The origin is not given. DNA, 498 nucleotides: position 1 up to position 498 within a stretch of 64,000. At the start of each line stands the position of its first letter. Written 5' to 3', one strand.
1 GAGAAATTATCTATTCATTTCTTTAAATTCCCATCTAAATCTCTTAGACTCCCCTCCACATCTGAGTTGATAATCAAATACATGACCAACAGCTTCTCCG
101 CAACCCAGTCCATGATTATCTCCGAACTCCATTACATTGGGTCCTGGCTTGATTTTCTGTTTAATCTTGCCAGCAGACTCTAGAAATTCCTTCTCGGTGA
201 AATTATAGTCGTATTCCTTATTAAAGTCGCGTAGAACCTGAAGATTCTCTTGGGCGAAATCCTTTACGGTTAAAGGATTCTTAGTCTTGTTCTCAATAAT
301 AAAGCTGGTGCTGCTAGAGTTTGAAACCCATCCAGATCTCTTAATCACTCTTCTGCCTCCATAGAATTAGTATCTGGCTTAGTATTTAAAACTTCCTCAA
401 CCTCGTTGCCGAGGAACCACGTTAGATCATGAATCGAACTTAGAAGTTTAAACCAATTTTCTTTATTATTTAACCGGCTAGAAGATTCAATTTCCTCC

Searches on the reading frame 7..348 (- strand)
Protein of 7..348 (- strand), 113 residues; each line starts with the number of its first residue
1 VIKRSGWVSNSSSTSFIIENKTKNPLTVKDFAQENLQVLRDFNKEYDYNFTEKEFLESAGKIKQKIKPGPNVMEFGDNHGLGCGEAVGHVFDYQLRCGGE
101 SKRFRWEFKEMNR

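Call 47: search_protein_families(library=pfam, alignment_id=A1, max_evalue=0.0001)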
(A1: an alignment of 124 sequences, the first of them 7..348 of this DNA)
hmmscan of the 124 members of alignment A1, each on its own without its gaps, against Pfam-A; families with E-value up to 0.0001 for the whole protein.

A. member 1, window:7-348:- (113 aa): 0 families

B. families by the number of members that match (of 124 scanned): 28 families (the first 25 are shown)
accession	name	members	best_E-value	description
PF09414.15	RNA_ligase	3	1.9e-14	RNA ligase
PF04055.27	Radical_SAM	2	3.4e-15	Radical SAM superfamily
PF13597.11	NRDD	1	1.5e-119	Anaerobic ribonucleoside-triphosphate reductase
PF07460.16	NUMOD3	1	1.7e-68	NUMOD3 motif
PF01145.31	Band_7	1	2e-32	SPFH domain / Band 7 family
PF00176.29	SNF2-rel_dom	1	2e-28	SNF2-related domain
PF08706.16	D5_N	1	2.7e-26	D5 N terminal like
PF01068.26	DNA_ligase_A_M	1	1.4e-21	ATP dependent DNA ligase domain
PF24043.1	DUF7352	1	5.3e-21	Domain of unknown function (DUF7352)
PF00656.27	Peptidase_C14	1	8.9e-20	Caspase domain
PF22769.1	DCD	1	4.1e-17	dCTP deaminase-like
PF00303.24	Thymidylat_synt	1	2.5e-14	Thymidylate synthase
PF13229.12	Beta_helix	1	4.7e-13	Right handed beta helix region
PF01981.21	PTH2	1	2e-12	Peptidyl-tRNA hydrolase PTH2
PF04851.21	ResIII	1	1.2e-10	Type III restriction enzyme, res subunit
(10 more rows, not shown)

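Call 48: search_protein_families(library=phrogs, alignment_id=A1, max_evalue=0.00001)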
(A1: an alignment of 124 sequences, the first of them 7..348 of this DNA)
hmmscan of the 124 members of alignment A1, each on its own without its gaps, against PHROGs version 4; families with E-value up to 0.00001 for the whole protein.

A. member 1, window:7-348:- (113 aa): 0 families

B. families by the number of members that match (of 124 scanned): 49 families (the first 25 are shown)
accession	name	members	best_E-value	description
phrog_6088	-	1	3.2e-110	DNA primase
phrog_1829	-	1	4.2e-107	DNA primase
phrog_1156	-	1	1.3e-103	DNA primase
phrog_2478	-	1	1.4e-95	DNA polymerase/primase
phrog_864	-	1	2.7e-77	DNA primase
phrog_62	-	1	4.4e-77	DNA helicase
phrog_1883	-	1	3.4e-55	DNA helicase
phrog_16950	-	1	8.9e-54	DNA primase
phrog_487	-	1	1.3e-52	NrdD-like anaerobic ribonucleotide reductase large subunit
phrog_114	-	1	1.1e-45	ATP-dependent DNA ligase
phrog_38169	-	1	6.1e-45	-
phrog_7601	-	1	4.6e-33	-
phrog_314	-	1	6.2e-28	homing endonuclease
phrog_4218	-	1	1.1e-27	anaerobic ribonucleoside reductase large subunit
phrog_160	-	1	9.4e-25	thymidylate synthase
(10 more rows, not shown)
